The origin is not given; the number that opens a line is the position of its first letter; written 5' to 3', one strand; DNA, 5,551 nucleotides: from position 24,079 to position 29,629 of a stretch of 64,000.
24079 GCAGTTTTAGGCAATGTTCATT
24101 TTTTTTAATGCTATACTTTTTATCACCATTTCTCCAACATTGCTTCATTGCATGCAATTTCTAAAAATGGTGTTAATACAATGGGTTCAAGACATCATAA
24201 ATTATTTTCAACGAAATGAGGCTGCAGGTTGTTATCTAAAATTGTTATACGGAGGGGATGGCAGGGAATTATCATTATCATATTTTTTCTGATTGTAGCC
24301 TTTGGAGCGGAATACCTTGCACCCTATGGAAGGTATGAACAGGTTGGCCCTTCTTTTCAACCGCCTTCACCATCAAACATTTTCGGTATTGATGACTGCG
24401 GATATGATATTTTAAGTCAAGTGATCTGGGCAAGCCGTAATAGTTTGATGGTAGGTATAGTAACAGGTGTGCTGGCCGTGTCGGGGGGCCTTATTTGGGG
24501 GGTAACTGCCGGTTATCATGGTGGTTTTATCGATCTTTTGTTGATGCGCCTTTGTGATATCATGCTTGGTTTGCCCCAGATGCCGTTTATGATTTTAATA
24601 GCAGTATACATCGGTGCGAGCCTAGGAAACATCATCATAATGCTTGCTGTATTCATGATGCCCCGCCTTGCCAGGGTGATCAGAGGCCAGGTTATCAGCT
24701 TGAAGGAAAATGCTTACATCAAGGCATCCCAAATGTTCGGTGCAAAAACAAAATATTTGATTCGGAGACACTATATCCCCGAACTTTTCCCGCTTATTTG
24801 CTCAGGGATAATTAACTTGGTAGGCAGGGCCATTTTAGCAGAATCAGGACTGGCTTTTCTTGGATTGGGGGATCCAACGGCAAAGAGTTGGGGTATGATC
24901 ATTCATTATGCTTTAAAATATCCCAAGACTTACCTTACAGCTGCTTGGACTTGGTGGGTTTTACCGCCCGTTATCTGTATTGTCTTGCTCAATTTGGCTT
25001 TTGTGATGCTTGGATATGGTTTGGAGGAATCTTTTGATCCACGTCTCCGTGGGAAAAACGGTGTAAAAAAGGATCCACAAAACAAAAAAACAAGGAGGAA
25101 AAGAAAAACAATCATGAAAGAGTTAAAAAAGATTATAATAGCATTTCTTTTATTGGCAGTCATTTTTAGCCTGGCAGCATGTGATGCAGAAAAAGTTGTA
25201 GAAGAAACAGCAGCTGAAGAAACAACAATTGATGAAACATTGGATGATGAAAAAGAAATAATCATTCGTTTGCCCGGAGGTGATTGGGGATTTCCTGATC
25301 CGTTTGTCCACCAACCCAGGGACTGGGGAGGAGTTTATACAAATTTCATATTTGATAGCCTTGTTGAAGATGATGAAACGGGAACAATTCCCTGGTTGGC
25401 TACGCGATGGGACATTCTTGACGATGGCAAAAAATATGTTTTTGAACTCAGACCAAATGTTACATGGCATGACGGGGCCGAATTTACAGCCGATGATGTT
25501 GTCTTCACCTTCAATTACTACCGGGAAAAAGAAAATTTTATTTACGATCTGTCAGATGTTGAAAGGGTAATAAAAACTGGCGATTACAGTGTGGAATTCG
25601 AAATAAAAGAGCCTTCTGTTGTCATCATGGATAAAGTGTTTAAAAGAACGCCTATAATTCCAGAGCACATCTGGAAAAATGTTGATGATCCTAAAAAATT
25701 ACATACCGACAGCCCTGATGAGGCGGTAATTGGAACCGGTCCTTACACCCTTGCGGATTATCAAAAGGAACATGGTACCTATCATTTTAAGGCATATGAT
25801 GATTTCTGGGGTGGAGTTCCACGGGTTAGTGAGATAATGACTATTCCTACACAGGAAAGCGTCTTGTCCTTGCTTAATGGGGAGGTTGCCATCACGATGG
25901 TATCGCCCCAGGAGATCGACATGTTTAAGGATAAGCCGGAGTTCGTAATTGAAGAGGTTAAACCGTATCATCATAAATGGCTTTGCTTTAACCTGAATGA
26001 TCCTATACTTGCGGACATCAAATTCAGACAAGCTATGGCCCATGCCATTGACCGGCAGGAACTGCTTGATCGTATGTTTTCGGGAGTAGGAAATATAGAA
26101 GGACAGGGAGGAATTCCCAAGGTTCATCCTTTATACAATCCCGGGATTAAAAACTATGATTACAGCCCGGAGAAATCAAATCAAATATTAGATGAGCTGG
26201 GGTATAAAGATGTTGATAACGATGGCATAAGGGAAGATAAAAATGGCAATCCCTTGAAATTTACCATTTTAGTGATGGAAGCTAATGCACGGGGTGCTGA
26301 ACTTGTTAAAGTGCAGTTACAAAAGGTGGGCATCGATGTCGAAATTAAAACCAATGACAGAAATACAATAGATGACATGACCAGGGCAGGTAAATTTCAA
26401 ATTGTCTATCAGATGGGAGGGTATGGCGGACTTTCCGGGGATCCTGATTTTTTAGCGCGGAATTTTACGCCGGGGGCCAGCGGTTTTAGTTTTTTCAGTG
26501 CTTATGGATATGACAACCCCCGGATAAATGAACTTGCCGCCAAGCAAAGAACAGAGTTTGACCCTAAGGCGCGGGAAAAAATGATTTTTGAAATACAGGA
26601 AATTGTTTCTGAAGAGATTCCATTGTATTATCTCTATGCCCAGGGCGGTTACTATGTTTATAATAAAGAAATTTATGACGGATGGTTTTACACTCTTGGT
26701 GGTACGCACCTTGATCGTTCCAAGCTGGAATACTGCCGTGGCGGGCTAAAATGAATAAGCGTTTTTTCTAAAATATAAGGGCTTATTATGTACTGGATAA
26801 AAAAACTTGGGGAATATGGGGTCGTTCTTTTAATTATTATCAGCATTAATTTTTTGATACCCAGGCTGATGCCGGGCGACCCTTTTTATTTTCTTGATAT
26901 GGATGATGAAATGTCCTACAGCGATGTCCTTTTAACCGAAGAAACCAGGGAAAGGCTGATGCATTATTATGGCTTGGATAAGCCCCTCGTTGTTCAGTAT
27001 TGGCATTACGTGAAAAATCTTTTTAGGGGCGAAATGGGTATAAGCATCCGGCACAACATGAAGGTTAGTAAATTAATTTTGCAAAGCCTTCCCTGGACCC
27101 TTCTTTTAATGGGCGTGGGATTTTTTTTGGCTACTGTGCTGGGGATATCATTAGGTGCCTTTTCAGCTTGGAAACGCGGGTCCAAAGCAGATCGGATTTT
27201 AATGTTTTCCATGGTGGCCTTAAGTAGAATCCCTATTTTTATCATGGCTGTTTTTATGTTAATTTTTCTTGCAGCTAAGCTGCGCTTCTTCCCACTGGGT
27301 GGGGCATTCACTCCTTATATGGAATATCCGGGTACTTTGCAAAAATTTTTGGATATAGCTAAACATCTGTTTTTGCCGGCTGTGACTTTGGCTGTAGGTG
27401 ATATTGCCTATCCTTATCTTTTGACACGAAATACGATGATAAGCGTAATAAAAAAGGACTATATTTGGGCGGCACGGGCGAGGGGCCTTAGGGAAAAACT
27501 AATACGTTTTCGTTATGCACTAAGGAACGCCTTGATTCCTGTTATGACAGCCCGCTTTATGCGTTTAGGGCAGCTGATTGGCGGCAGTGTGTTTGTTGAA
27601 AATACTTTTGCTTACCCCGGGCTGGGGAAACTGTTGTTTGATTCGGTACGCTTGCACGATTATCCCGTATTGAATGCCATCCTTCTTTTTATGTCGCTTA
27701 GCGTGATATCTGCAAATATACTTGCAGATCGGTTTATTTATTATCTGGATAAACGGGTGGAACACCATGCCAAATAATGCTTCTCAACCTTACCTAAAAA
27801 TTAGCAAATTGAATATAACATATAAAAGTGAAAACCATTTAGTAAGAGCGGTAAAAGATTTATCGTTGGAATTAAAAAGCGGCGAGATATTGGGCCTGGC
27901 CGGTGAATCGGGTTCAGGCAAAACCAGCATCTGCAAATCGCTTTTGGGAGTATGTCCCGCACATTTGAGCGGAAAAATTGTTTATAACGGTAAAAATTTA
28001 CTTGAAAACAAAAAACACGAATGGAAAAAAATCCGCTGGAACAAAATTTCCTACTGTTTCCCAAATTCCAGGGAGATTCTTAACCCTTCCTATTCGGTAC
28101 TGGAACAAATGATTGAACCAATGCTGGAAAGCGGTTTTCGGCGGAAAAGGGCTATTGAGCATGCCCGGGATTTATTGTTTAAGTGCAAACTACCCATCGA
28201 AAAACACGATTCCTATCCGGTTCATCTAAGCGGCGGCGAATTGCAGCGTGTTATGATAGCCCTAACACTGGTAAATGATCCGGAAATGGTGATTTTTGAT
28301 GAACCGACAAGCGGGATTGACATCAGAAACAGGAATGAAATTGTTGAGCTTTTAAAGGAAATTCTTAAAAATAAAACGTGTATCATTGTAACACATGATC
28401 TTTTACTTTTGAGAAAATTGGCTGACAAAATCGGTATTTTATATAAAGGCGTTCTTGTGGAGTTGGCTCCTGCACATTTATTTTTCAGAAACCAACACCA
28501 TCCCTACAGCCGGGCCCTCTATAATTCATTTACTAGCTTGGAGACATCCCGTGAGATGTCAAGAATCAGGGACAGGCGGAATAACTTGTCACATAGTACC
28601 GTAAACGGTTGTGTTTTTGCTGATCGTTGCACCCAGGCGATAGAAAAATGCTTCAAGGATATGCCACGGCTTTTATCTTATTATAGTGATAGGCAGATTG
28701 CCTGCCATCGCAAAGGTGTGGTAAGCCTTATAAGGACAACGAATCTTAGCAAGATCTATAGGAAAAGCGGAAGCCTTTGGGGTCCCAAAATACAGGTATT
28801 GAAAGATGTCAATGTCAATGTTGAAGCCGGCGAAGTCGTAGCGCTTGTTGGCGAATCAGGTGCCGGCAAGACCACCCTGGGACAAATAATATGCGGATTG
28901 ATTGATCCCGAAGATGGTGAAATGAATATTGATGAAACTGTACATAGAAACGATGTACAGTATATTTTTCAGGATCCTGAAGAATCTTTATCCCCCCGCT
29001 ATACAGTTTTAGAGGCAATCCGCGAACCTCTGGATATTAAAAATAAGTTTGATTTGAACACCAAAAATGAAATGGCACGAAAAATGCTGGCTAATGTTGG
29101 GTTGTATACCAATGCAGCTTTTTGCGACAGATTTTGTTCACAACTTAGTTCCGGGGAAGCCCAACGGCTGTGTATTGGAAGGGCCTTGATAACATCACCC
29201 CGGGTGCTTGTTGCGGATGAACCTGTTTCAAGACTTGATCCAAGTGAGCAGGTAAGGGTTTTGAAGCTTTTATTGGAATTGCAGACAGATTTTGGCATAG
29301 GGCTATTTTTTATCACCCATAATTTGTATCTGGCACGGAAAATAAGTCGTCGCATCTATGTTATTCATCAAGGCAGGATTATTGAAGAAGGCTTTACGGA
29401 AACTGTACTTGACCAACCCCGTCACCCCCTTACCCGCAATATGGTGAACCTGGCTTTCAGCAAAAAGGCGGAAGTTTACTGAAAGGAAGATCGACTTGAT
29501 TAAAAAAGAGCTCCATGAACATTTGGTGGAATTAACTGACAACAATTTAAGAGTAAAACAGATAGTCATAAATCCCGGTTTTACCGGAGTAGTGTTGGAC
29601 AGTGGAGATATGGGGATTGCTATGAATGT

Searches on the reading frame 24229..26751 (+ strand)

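Call 33: search_protein_families(library=ncbifam, proteins=[window:24229-26751:+], max_evalue=1e-20)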
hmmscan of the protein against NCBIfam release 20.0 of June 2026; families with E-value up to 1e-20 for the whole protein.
window:24229-26751:+ (841 aa): 20 families
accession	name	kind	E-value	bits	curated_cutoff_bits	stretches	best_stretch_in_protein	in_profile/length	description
NF045476.1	Opp4C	equivalog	8.8e-56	189.2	350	1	13-272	19-278/278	oligopeptide ABC transporter permease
NF045467.1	Opp4A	equivalog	3.7e-53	180.6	650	1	371-816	63-539/556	oligopeptide ABC transporter substrate-binding protein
NF045473.1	Opp1C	equivalog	4.9e-47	160.6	350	1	13-273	10-267/267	nickel/cobalt ABC transporter permease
TIGR02294.1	nickel_nikA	equivalog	2.1e-46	158.5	393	1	352-733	15-402/501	nickel ABC transporter substrate-binding protein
NF045474.1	Opp2C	equivalog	9.2e-45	153.1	300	1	39-270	9-236/236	nickel transporter permease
TIGR02790.1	nickel_nikC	equivalog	1.1e-42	146.4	358.45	1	13-270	4-258/258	nickel ABC transporter permease subunit NikC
NF007376.0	PRK09881.1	equivalog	1.2e-40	139.4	434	1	13-277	36-297/298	D,D-dipeptide ABC transporter permease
NF008160.0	PRK10913.1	equivalog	2.8e-40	138.6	483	1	13-274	35-299/300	dipeptide ABC transporter permease DppC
NF011662.0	PRK15082.1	equivalog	5.8e-40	137.5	484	1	15-275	44-302/303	glutathione ABC transporter permease GsiD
NF007738.0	PRK10417.1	equivalog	2.3e-38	132.3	335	1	13-276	14-274/277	nickel ABC transporter permease subunit NikC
NF047575.1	opine_bind_CntA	exception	4.9e-38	131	800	1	371-796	62-496/535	staphylopine-dependent metal ABC transporter substrate-binding lipoprotein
NF043070.1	DppA_dipep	equivalog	1.6e-36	125.9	1005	1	374-830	60-531/535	dipeptide ABC transporter periplasmic-binding protein DppA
NF045475.1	Opp3C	equivalog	6.6e-36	124.1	450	1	51-274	109-328/328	oligopeptide ABC transporter permease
NF047573.1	opine_perm_CntC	exception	8.1e-35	120.5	440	1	13-273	14-271/271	staphylopine uptake ABC transporter permease subunit CntC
NF011935.0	PRK15406.1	equivalog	1.5e-33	116.9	433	1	49-273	81-301/302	oligopeptide ABC transporter permease OppC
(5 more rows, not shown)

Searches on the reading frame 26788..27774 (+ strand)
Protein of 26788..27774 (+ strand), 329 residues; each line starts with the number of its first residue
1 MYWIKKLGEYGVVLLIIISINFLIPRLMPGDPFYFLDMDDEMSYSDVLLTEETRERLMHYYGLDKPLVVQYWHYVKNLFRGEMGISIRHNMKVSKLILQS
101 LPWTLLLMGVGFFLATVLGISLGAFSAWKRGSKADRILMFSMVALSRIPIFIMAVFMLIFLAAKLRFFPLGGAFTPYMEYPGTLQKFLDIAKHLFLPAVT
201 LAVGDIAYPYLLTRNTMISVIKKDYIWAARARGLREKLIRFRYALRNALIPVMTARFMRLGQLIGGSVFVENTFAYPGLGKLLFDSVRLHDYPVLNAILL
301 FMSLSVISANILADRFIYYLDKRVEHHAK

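Call 33: search_protein_families(library=ncbifam, proteins=[window:26788-27774:+], max_evalue=1e-20)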
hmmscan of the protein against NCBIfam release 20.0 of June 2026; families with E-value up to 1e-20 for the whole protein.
window:26788-27774:+ (329 aa): 12 families
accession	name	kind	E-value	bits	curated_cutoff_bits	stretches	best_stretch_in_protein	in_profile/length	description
NF045470.1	Opp2B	equivalog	1.5e-69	234.5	350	1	9-324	4-299/300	nickel ABC transporter permease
NF045472.1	Opp4B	equivalog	9.3e-63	212.4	450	1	13-324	14-318/319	oligopeptide ABC transporter permease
NF045469.1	Opp1B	equivalog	3.7e-53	181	380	1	3-324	5-306/307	nickel/cobalt ABC transporter permease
NF045471.1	Opp3B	equivalog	2.9e-51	174.7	480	1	2-324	4-302/308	oligopeptide ABC transporter permease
NF011661.0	PRK15081.1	equivalog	2.6e-49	168.3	463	1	2-315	4-294/306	glutathione ABC transporter permease GsiC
TIGR02789.1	nickel_nikB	equivalog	6.1e-49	167.1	447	1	10-326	12-308/314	nickel ABC transporter permease subunit NikB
NF007677.0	PRK10352.1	equivalog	9.7e-44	149.7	433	1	10-328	12-310/314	nickel ABC transporter permease subunit NikB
NF008161.0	PRK10914.1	equivalog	4e-43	147.9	590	1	10-326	12-337/339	dipeptide ABC transporter permease DppB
NF007008.0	PRK09471.1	equivalog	3.5e-40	138.3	388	1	9-323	11-303/306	oligopeptide ABC transporter permease OppB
NF011712.0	PRK15133.1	subfamily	2.8e-33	115.4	445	1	52-326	84-361/364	microcin C ABC transporter permease YejB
NF011690.0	PRK15110.1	equivalog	1.9e-28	99.9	432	0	188-315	177-304/321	putrescine export ABC transporter permease SapB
NF043081.1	MMSYN1_0165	equivalog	2.3e-22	79.5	350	0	87-325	161-385/388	oligopeptide ABC transporter permease OppB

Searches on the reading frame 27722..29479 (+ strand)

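Call 34: search_protein_families(library=ncbifam, proteins=[window:27722-29479:+], max_evalue=1e-20)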
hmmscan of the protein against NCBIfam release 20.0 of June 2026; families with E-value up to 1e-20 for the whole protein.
window:27722-29479:+ (586 aa): 169 families (the best 25 are shown)
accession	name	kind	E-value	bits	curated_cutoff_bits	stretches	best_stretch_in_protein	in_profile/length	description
NF008453.0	PRK11308.1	subfamily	2.7e-107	358.9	408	2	335-576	11-263/334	dipeptide ABC transporter ATP-binding protein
NF011659.0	PRK15079.1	equivalog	4.4e-98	328.1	540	2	34-330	30-330/334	murein tripeptide/oligopeptide ABC transporter ATP binding protein OppF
TIGR02769.1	nickel_nikE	equivalog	8.4e-95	317.2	332.55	2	335-577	1-252/265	nickel import ATP-binding protein NikE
NF043071.1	DppF_dipep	equivalog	1.4e-94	317.2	660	2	36-329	31-325/331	dipeptide ABC transporter ATP-binding subunit DppF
TIGR02770.1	nickel_nikD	equivalog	2.6e-92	308.4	318.7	2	44-267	2-226/230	nickel import ATP-binding protein NikD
NF011713.0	PRK15134.1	equivalog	6.9e-91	305.4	834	2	21-272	2-262/529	microcin C ABC transporter ATP-binding protein YejF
NF008246.0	PRK11022.1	equivalog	9.3e-90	301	541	2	25-330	4-316/326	dipeptide ABC transporter ATP-binding protein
NF007739.0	PRK10419.1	subfamily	2.3e-88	296.2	354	2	335-561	2-238/268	nickel ABC transporter ATP-binding protein NikE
NF007010.1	PRK09473.1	subfamily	7.3e-87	291.1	575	2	25-331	2-314/318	oligopeptide ABC transporter ATP-binding protein OppD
NF007613.0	PRK10261.1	equivalog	9.2e-86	288.6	1077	2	358-575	338-564/623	glutathione ABC transporter ATP-binding protein GsiA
NF043078.1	MMSYN1_0168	equivalog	5.4e-84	283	800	2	444-574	465-593/649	oligopeptide ABC transporter ATP-binding protein OppF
NF047576.1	opine_ATP_CntF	equivalog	6.4e-84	281.3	385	2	25-274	3-257/264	staphylopine uptake ABC transporter ATP-binding protein CntF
NF047578.1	opine_ATP_CntD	equivalog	2.4e-82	276.1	380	2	25-274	3-257/266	staphylopine uptake ABC transporter ATP-binding protein CntD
TIGR02211.1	LolD_lipo_ex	equivalog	1.5e-76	256.8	307.75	2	25-238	2-213/221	lipoprotein-releasing ABC transporter ATP-binding protein LolD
NF043079.1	MMSYN1_0167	equivalog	8.4e-76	255.9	740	2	97-308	296-512/561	oligopeptide ABC transporter ATP-binding protein OppD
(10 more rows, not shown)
